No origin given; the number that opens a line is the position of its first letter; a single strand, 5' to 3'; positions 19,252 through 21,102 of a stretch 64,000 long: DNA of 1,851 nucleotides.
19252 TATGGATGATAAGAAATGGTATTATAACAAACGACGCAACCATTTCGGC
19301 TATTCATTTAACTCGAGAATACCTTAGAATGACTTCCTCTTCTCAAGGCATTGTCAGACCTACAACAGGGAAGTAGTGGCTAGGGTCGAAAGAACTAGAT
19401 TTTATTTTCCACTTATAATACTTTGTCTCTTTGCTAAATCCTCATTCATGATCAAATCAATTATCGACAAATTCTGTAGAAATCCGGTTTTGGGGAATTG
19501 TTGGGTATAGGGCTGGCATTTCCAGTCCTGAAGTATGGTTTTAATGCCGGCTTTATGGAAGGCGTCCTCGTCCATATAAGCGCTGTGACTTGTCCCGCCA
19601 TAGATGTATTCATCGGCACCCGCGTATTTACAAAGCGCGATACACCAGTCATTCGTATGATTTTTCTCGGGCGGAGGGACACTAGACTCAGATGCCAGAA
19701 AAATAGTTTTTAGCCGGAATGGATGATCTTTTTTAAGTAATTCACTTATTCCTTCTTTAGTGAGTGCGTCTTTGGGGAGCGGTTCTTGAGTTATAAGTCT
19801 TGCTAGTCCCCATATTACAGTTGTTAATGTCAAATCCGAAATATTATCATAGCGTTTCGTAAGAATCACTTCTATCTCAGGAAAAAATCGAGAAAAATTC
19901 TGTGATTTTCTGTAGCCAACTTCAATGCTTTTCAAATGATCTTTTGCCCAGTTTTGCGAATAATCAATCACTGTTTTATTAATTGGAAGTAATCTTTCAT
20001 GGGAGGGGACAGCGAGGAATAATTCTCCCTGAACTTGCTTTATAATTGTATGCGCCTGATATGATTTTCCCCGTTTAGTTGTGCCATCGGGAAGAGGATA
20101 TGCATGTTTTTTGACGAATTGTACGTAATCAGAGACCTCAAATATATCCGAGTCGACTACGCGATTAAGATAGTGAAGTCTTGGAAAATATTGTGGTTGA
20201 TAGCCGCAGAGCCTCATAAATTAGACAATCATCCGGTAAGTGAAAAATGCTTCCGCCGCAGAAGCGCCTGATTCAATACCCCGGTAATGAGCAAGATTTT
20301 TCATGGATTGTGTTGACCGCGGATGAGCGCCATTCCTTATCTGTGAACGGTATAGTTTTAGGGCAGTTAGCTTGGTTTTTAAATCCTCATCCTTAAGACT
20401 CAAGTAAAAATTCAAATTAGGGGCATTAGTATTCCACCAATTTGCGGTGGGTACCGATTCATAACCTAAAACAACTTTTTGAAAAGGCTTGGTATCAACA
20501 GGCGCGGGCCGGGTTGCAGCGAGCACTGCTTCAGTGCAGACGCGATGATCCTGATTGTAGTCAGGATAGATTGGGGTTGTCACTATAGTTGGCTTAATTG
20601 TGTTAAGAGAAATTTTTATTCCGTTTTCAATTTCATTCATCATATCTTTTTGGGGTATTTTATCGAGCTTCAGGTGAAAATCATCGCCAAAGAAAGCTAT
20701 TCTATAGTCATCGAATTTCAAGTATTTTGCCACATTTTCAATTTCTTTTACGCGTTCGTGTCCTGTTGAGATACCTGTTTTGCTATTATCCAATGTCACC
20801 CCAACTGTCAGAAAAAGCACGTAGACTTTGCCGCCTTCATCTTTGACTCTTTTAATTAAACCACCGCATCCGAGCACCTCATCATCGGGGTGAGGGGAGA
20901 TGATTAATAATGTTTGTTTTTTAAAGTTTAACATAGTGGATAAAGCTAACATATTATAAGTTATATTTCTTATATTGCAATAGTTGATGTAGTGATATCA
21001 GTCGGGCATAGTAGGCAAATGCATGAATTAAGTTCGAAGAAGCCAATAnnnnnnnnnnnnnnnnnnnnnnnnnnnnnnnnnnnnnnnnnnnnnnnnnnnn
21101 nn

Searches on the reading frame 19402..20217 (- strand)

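Call 29: search_protein_families(library=pfam, proteins=[window:19402-20217:-], max_evalue=0.001)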
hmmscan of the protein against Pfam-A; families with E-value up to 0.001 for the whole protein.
window:19402-20217:- (271 aa): 1 family
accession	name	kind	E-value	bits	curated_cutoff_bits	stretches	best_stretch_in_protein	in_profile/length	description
PF08889.16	WbqC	-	8.3e-34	117.8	21.3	1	7-262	1-214/218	WbqC-like protein family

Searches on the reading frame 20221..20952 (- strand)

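Call 29: search_protein_families(library=pfam, proteins=[window:20221-20952:-], max_evalue=0.001)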
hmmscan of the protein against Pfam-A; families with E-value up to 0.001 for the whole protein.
window:20221-20952:- (243 aa): 1 family
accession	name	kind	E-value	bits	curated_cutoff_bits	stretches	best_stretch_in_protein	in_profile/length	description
PF02585.22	PIG-L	-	2.4e-22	80.3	28.2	1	16-146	1-128/129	GlcNAc-PI de-N-acetylase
